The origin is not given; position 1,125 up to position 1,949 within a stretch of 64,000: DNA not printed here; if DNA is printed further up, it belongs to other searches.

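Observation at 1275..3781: Membrane-tethered LuxR-type regulator with four co-oriented secreted PepSY / Gly-Asp-Ser-His low-complexity proteins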

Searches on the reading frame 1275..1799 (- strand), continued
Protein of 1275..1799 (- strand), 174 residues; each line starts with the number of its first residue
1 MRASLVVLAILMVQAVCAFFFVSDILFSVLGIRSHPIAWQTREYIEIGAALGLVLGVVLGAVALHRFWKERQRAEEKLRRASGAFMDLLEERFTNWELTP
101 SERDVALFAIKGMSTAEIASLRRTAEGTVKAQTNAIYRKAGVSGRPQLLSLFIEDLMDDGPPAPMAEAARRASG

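Call 36: find_homologous_proteins(query=P0287)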
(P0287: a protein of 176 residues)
Query P0287 (176 aa): 206 proteins with E <= 0.001 among 287 candidates; the best 120 are listed.
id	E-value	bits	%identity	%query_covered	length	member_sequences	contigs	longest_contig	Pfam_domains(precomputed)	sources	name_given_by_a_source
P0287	6.7e-107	372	100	100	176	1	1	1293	PF00196.26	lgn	-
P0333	5.7e-94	330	90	99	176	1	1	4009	PF00196.26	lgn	-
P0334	1.1e-87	310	82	99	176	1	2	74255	-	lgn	-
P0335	4.7e-80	285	76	99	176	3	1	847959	-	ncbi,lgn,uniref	ncbi:helix-turn-helix transcriptional regulator [Lentilitoribacter sp. EG35]|uniref:helix-turn-helix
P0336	4.4e-78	279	80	95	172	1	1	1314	-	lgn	-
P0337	1.7e-69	251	69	95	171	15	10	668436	PF00196.26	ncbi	ncbi:MAG: helix-turn-helix transcriptional regulator [Lentilitoribacter sp.]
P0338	2.3e-69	250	68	98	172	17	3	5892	PF00196.26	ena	-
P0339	3.5e-69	250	69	97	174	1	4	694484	PF00196.26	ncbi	ncbi:MAG: helix-turn-helix transcriptional regulator [Lentilitoribacter sp.]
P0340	1.1e-68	248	71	94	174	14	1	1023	PF00196.26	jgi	jgi:DNA-binding CsgD family transcriptional regulator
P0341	2.2e-67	244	67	99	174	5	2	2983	PF00196.26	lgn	-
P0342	6.6e-65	236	66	93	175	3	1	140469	PF00196.26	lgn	-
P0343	5.7e-61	223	61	99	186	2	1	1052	PF00196.26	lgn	-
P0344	3.1e-60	221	72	82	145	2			PF00196.26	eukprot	eukprot:CAMPEP_0195259902 /NCGR_PEP_ID=MMETSP0706-20130129/8250_1 /TAXON_ID=33640 /ORGANISM="Asterio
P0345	3.4e-56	207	72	81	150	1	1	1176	PF00196.26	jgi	jgi:DNA-binding CsgD family transcriptional regulator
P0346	6.2e-45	171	51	87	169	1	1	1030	PF00196.26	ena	-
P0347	1.2e-44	170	51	95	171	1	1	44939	PF00196.26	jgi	jgi:DNA-binding NarL/FixJ family response regulator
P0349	6.7e-44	168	51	89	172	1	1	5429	PF00196.26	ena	-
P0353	7.8e-43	164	49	90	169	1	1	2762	PF00196.26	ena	-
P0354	1.5e-42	163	51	90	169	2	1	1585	PF00196.26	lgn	-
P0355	2.1e-42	163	50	89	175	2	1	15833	PF00196.26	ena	-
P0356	2.8e-42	162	49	90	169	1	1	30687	PF00196.26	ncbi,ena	-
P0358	5.3e-42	161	49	90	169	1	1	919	PF00196.26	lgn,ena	-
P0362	1.4e-41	160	53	89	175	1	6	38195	PF00196.26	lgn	-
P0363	1.7e-41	160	54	86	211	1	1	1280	PF00196.26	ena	-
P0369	4.9e-41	158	50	90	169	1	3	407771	-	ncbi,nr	ncbi:MAG: helix-turn-helix transcriptional regulator [Roseitalea sp.]|nr:helix-turn-helix transcript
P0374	2.4e-40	156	48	88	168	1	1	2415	PF00196.26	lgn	-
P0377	2.6e-40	156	48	87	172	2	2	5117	PF00196.26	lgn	-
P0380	3.4e-40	156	48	87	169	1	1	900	PF00196.26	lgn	-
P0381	3.7e-40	155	48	87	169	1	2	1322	PF00196.26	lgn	-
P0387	1.3e-39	154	52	84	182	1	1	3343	PF00196.26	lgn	-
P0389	2.2e-39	153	52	84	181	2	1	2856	PF00196.26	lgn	-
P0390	3.2e-39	152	50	84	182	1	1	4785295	PF00196.26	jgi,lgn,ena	-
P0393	4.5e-39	152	47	90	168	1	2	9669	PF00196.26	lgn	-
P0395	1.0e-38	151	52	81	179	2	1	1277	PF00196.26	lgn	-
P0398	1.5e-38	150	47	84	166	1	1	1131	PF00196.26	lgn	-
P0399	4.4e-38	149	49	87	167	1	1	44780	PF00196.26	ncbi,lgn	ncbi:MAG: LuxR C-terminal-related transcriptional regulator [Pseudomonadota bacterium]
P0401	7.1e-38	148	48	90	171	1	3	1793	PF00196.26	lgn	-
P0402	7.6e-38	148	49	76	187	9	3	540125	PF00196.26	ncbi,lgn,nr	ncbi:DNA-binding CsgD family transcriptional regulator [Labrenzia sp. EL_126]|nr:DNA-binding CsgD fa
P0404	1.1e-37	147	51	80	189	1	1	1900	PF00196.26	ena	-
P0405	1.2e-37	147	52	81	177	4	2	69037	PF00196.26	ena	-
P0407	1.4e-37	147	51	81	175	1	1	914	PF00196.26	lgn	-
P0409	3.8e-37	146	49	84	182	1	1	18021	PF00196.26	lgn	-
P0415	7.4e-37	145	48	84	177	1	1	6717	PF00196.26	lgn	-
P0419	1.1e-36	144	49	84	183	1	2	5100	PF00196.26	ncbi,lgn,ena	-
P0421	1.8e-36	143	49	84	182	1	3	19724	PF00196.26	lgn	-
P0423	3.2e-36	143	50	83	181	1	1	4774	PF00196.26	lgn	-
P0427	3.7e-36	142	47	86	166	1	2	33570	PF00196.26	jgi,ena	-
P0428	5.8e-36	142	48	84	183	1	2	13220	PF00196.26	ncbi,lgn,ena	-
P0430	7.4e-36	141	45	86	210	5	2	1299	PF00196.26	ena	-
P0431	8.3e-36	141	50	81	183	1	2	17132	PF00196.26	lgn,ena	-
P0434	9.3e-36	141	47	90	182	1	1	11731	PF00196.26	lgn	-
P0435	1.2e-35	141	49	90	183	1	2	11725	PF00196.26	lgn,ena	-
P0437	1.3e-35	141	47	84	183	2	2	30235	PF00196.26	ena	-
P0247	1.5e-35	140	48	85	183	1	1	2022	PF00196.26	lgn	-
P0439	1.8e-35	140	47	88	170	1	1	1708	PF00196.26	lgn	-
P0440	4.5e-35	139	47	84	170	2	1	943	PF00196.26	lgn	-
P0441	6.6e-35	138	48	84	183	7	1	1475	PF00196.26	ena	-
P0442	1.3e-34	137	45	85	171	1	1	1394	PF00196.26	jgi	-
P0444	2.1e-34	137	51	83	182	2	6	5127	PF00196.26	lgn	-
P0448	3.6e-34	136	48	81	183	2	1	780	PF00196.26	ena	-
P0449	4.3e-34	136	44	85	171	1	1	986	PF00196.26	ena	-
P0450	6.3e-34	135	47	83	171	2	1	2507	PF00196.26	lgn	-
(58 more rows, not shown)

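Call 37: find_encoding_contigs(protein=P0335, flank=4000, max_places=1)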
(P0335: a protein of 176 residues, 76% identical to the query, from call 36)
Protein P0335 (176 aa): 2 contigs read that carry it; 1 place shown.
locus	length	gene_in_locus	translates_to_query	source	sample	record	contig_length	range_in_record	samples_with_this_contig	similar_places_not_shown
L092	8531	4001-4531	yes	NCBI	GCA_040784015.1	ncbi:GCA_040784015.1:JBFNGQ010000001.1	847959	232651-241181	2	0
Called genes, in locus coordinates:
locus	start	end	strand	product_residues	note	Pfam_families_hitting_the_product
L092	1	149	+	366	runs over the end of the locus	PF10095:DUF2333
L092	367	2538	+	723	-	PF04715: (weak), PF00425:Chorismate_bind, PF00117:GATase, PF07722:Peptidase_C26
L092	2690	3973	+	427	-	PF01794:Ferric_reduct, PF08022:FAD_binding_8 (weak), PF00175:NAD_binding_1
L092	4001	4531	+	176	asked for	-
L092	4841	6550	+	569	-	PF00682:HMGL-like, PF22615:IPMS_D2, PF08502:LeuA_dimer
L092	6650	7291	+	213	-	-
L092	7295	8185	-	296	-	PF00149:Metallophos, PF12850:Metallophos_2 (weak)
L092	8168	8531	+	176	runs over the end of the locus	PF00293:NUDIX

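Call 38: find_encoding_contigs(protein=P0369, flank=4000, max_places=1)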
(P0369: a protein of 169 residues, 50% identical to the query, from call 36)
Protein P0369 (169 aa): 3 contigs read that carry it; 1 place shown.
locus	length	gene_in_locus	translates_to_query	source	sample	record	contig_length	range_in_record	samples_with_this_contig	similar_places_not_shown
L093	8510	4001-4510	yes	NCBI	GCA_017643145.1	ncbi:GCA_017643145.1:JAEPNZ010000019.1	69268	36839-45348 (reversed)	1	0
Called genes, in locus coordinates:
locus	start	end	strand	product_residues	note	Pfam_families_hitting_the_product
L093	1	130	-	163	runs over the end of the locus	PF06793:UPF0262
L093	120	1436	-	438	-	PF00815:Histidinol_dh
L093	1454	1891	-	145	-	PF11164:DUF2948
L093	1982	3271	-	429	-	PF00275:EPSP_synthase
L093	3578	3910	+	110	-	PF13670:PepSY_2 (weak)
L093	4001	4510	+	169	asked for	-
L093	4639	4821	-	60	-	-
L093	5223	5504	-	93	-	-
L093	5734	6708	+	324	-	PF01547:SBP_bac_1, PF13531:SBP_bac_11, PF13416:SBP_bac_8, PF13343:SBP_bac_6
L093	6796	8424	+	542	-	PF00528:BPD_transp_1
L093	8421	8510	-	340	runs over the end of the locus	PF00005:ABC_tran, PF13304:AAA_21 (faint), PF17850:CysA_C_terminal (faint), PF08402:TOBE_2 (weak)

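Call 39: find_encoding_contigs(protein=P0402, flank=4000, max_places=1)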
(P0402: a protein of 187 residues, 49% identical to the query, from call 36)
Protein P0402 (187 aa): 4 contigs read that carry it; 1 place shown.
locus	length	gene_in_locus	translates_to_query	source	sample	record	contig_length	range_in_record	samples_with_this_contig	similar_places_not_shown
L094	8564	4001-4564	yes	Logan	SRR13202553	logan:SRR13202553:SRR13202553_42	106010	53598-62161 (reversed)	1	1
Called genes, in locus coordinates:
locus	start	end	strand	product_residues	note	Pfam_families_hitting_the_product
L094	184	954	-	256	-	PF10016:DUF2259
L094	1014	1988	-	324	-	-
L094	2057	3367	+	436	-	PF01266:DAO, PF07992:Pyr_redox_2 (faint)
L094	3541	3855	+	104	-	PF13670:PepSY_2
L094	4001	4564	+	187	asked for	PF00196:GerE (weak)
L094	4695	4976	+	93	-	PF13670:PepSY_2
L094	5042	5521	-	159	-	PF12802:MarR_2 (weak), PF12840:HTH_20 (weak), PF13404:HTH_AsnC-type, PF13412:HTH_24, PF22451:NirdL-like_HTH (faint), PF01037:AsnC_trans_reg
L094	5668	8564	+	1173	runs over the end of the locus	PF02775:TPP_enzyme_C (weak), PF01558:POR, PF20169:DUF6537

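Call 40: find_encoding_contigs(protein=P0390, flank=4000, max_places=1)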
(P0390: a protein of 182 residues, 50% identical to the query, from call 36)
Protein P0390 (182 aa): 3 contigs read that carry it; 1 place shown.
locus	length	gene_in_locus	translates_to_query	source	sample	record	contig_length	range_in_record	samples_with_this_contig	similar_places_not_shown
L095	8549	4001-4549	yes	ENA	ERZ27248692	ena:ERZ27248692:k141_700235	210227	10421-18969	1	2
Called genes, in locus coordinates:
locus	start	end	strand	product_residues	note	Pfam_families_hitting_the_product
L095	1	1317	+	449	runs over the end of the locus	PF00890:FAD_binding_2 (weak), PF01262:AlaDh_PNT_C (faint), PF01266:DAO (faint), PF01494:FAD_binding_3 (faint), PF07992:Pyr_redox_2, PF13738:Pyr_redox_3, PF00070:Pyr_redox, PF02852:Pyr_redox_dim, +1 more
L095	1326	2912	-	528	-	PF00474:SSF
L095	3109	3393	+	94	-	PF13670:PepSY_2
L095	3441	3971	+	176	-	PF01292:Ni_hydr_CYTB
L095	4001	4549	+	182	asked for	PF00196:GerE (weak)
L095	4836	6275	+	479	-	PF12801:Fer4_5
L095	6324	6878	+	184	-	PF10634:Iron_transport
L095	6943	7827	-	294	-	PF05721:PhyH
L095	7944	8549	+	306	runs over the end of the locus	PF00126:HTH_1, PF03466:LysR_substrate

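Call 41: find_related_loci(query=A4, collection=metagenome_contigs, flank=3500)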
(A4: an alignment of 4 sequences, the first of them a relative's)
Query A4 (182 aa) in metagenome_contigs; peptide patterns used: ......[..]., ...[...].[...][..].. (x = any residue, [..] = any of these).
600 stretches matched a pattern (row limit reached: there are more); 132 encode a relative of the query (tblastn E <= 1e-3); the best 80 are kept; 80 distinct loci.
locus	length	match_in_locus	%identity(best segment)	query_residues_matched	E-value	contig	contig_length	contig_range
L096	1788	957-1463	57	7-174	5e-58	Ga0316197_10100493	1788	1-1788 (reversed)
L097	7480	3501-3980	59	7-165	9e-54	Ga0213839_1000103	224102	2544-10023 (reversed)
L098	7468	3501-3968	52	11-165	9e-48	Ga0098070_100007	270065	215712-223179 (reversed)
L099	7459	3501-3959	50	16-173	4e-47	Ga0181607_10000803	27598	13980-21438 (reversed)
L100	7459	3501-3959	50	16-173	4e-47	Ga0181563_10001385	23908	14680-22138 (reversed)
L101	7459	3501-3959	50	16-173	4e-47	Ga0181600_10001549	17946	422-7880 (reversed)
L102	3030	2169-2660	51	1-162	5e-46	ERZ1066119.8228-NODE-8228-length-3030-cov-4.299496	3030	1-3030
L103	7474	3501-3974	49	3-160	3e-45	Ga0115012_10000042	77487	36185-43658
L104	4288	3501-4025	52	7-182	2e-45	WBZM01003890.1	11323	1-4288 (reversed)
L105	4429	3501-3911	59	14-149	1e-44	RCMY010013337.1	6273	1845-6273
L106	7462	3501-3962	48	8-160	5e-43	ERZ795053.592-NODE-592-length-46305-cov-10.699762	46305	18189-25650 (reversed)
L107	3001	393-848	52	15-169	7e-43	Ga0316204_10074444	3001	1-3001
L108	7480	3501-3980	48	3-171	1e-42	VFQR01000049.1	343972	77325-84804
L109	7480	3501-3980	49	15-179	3e-42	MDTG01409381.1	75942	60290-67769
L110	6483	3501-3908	54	14-148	8e-42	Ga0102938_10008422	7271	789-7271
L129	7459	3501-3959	40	10-160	1e-27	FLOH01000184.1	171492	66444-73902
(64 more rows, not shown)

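Call 52: search_protein_families(library=pfam, max_evalue=0.01, proteins=[L094:3541-3855:+, L094:4695-4976:+, L095:3109-3393:+, L097:2601-2855:+, L097:2921-3445:+, L106:2631-2879:+, L106:2938-3471:+, L106:4069-4677:+, L093:3578-3910:+, L129:2958-3452:+])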
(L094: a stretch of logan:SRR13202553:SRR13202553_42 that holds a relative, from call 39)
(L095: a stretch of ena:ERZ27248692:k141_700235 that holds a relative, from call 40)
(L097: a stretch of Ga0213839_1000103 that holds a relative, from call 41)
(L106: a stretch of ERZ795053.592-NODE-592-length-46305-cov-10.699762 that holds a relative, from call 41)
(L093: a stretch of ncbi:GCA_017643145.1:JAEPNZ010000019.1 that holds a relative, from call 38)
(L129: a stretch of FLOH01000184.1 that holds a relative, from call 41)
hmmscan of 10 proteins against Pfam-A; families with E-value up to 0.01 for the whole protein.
L094:3541-3855:+ (104 aa): 4 families
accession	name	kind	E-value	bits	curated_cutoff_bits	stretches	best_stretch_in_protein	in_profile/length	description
PF13670.12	PepSY_2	-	1.5e-10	41.3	24.3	1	13-90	2-81/83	Peptidase propeptide and YPEB domain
PF03990.20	DUF348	-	0.0015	18.7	24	0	40-58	14-32/41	G5-linked-Ubiquitin-like domain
PF03413.25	PepSY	-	0.0025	18.5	24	1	46-92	8-60/60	Peptidase propeptide and YPEB domain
PF03698.18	UPF0180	-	0.0079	16.8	25.4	0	43-79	10-47/77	Uncharacterised protein family (UPF0180)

L094:4695-4976:+ (93 aa): 2 families
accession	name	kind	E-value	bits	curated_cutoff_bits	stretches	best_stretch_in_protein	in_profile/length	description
PF13670.12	PepSY_2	-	2e-13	50.6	24.3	1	15-89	5-81/83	Peptidase propeptide and YPEB domain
PF03413.25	PepSY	-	0.0015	19.3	24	0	48-91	28-60/60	Peptidase propeptide and YPEB domain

L095:3109-3393:+ (94 aa): 2 families
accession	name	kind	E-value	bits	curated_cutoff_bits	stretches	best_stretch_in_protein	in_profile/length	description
PF13670.12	PepSY_2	-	5.9e-17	61.9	24.3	1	14-90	2-82/83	Peptidase propeptide and YPEB domain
PF03413.25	PepSY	-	0.00081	20.1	24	1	35-90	27-59/60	Peptidase propeptide and YPEB domain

L097:2601-2855:+ (84 aa): 1 family
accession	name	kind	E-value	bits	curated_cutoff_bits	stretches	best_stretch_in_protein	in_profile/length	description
PF13670.12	PepSY_2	-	1.6e-14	54.1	24.3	1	7-79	2-81/83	Peptidase propeptide and YPEB domain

L097:2921-3445:+ (174 aa): 1 family
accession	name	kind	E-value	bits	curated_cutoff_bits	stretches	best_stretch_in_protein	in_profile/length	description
PF01292.26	Ni_hydr_CYTB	-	1.8e-23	83.6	30.1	1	6-167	1-179/179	Prokaryotic cytochrome b561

L106:2631-2879:+ (82 aa): 1 family
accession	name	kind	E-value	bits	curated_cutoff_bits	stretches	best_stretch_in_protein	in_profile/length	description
PF13670.12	PepSY_2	-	1.5e-12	47.8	24.3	1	6-79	2-83/83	Peptidase propeptide and YPEB domain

L106:2938-3471:+ (177 aa): 3 families
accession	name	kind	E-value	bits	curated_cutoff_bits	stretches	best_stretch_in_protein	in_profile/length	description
PF01292.26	Ni_hydr_CYTB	-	2.9e-20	73.2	30.1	1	6-167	1-179/179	Prokaryotic cytochrome b561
PF02659.21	Mntp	-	0.00045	20.5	24.4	1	18-139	22-137/152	Putative manganese efflux pump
PF14358.11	DUF4405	-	0.0023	18.8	26.7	0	102-147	6-63/66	Domain of unknown function (DUF4405)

L106:4069-4677:+ (202 aa): 1 family
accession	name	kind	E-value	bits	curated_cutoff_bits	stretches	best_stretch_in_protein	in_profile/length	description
PF01464.25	SLT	-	9.1e-26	90.2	21.3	1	90-183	3-104/117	Transglycosylase SLT domain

L093:3578-3910:+ (110 aa): 2 families
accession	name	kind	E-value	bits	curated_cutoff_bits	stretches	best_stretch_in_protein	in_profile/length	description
PF13670.12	PepSY_2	-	2.4e-06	27.9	24.3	1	42-94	28-81/83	Peptidase propeptide and YPEB domain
PF03413.25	PepSY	-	3.1e-05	24.6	24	1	61-96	25-60/60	Peptidase propeptide and YPEB domain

L129:2958-3452:+ (164 aa): 0 families

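Call 53: fold_search(model_id=the predicted structure, library=pdb)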
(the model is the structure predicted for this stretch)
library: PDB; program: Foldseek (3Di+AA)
matches with E <= 10: 286; with E <= 0.001: 0
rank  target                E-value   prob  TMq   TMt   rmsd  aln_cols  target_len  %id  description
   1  1yio                  1.0e-02  1.00  0.33  0.29  12.3       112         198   26  Crystallographic structure of response regulator StyR from Pseudomonas fluorescens (released 2005-09-27)
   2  4gvp_A                2.1e-02  1.00  0.30  0.26   8.5        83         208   31  Crystal Structure of the Response Regulator Protein VraR from Staphylococcus aureus (released 2013-05-08)
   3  7ve5_A                2.8e-02  1.00  0.32  0.80   2.2        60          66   32  C-terminal domain of VraR (released 2022-05-18)
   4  3kln_B                2.9e-02  1.00  0.30  0.24   1.5        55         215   29  Vibrio cholerae VpsT (released 2010-02-09)
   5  5w43_A                3.1e-02  1.00  0.32  0.28   1.9        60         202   25  Structure of the two-component response regulator RcsB-DNA complex (released 2018-03-07)
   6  7ve4                  3.1e-02  1.00  0.32  0.77   2.2        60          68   32  C-terminal domain of VraR (released 2022-05-18)
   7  5o8y_H                4.7e-02  1.00  0.31  0.26   1.3        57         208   26  Conformational dynamism for DNA interaction in Salmonella typhimurium RcsB response regulator. (released 2017-11-15)
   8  4wt0_A                4.7e-02  1.00  0.31  0.78   1.6        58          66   28  Crystal structure of the DNA binding domains of LiaRD191N from E. faecalis (released 2015-05-06)
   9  5hev_A                4.7e-02  1.00  0.32  0.27   1.7        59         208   29  Crystal Structure of the beryllofluoride-activated LiaR from Enterococcus faecium (released 2016-11-16)
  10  5o8y_C                5.6e-02  1.00  0.30  0.26   0.9        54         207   28  Conformational dynamism for DNA interaction in Salmonella typhimurium RcsB response regulator. (released 2017-11-15)
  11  6eo2                  6.6e-02  1.00  0.30  0.25   0.8        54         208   28  Conformational dynamism for DNA interaction in Salmonella typhimurium RcsB response regulator. S207C crossed (released 2017-11-15)
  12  3klo_B                6.6e-02  1.00  0.29  0.23   1.2        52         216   31  Vibrio cholerae VpsT bound to c-di-GMP (released 2010-02-09)
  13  1zlj_A                6.6e-02  1.00  0.31  0.73   3.6        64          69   28  Crystal Structure of the Mycobacterium tuberculosis Hypoxic Response Regulator DosR C-terminal Domain (released 2006-01-31)
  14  6eo3_A                7.0e-02  1.00  0.30  0.26   0.9        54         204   28  Conformational dynamism for DNA interaction in Salmonella typhimurium RcsB response regulator. S207C P212121 (released 2017-11-15)
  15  4wul_A                7.0e-02  1.00  0.32  0.82   1.5        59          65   27  Crystal structure of E. faecalis DNA binding domain LiaRD191N complexed with 26bp DNA (released 2015-05-06)
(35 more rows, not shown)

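Call 74: search_protein_families(library=padloc, max_evalue=0.01, proteins=[window:1275-1799:-])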
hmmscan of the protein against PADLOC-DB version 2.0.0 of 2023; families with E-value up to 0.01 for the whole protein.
window:1275-1799:- (174 aa): 1 family
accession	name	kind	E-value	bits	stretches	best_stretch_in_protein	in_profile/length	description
PDLC01851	CARF3--CARF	-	8.9e-07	26.6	1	90-140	202-252/279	-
